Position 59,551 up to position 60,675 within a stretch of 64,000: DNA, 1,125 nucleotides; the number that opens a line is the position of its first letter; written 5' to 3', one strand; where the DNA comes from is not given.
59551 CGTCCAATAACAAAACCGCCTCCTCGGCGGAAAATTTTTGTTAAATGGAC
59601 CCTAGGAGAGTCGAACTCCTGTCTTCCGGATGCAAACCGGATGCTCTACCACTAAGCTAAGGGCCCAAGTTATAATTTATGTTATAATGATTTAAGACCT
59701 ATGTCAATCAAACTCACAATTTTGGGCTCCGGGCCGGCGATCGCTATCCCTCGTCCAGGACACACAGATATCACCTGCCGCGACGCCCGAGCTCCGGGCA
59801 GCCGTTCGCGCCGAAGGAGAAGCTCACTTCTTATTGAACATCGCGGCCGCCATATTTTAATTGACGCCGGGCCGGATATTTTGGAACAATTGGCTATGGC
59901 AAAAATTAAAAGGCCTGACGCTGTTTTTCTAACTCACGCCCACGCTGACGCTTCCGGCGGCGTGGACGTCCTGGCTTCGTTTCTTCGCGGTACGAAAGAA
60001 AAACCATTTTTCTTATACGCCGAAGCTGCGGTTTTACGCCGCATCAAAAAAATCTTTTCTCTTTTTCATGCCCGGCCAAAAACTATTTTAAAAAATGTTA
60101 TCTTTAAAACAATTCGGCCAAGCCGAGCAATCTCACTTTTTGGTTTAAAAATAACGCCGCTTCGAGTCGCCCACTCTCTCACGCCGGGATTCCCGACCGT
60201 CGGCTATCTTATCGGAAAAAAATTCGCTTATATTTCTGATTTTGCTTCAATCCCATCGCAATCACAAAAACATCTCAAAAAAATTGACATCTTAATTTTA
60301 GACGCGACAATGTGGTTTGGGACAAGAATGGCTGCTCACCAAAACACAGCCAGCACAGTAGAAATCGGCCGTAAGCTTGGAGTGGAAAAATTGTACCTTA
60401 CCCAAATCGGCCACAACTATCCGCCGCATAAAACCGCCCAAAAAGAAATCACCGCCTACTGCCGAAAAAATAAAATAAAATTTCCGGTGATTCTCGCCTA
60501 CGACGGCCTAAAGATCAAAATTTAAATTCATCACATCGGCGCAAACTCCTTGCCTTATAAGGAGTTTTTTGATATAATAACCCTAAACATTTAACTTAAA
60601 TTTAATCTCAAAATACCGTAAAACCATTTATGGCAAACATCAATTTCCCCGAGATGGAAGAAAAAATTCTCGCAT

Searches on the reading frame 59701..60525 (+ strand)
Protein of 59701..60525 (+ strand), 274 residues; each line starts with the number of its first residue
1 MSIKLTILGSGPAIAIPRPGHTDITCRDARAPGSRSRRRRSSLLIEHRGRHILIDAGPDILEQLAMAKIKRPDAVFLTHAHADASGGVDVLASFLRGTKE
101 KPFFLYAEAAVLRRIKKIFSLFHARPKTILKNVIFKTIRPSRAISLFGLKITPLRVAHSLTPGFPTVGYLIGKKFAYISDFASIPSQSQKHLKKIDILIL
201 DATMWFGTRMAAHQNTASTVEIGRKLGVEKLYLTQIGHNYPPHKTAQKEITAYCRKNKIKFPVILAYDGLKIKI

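Call 75: search_protein_families(library=pfam, proteins=[window:59701-60525:+], max_evalue=0.00001)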
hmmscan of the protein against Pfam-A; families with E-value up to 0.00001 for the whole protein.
window:59701-60525:+ (274 aa): 2 families
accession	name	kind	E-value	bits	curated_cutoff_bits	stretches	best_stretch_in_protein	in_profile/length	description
PF12706.13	Lactamase_B_2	-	1.4e-27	97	27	1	50-234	1-198/200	Beta-lactamase superfamily domain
PF00753.33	Lactamase_B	-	8.6e-10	39.3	22.7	1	39-92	5-64/196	Metallo-beta-lactamase superfamily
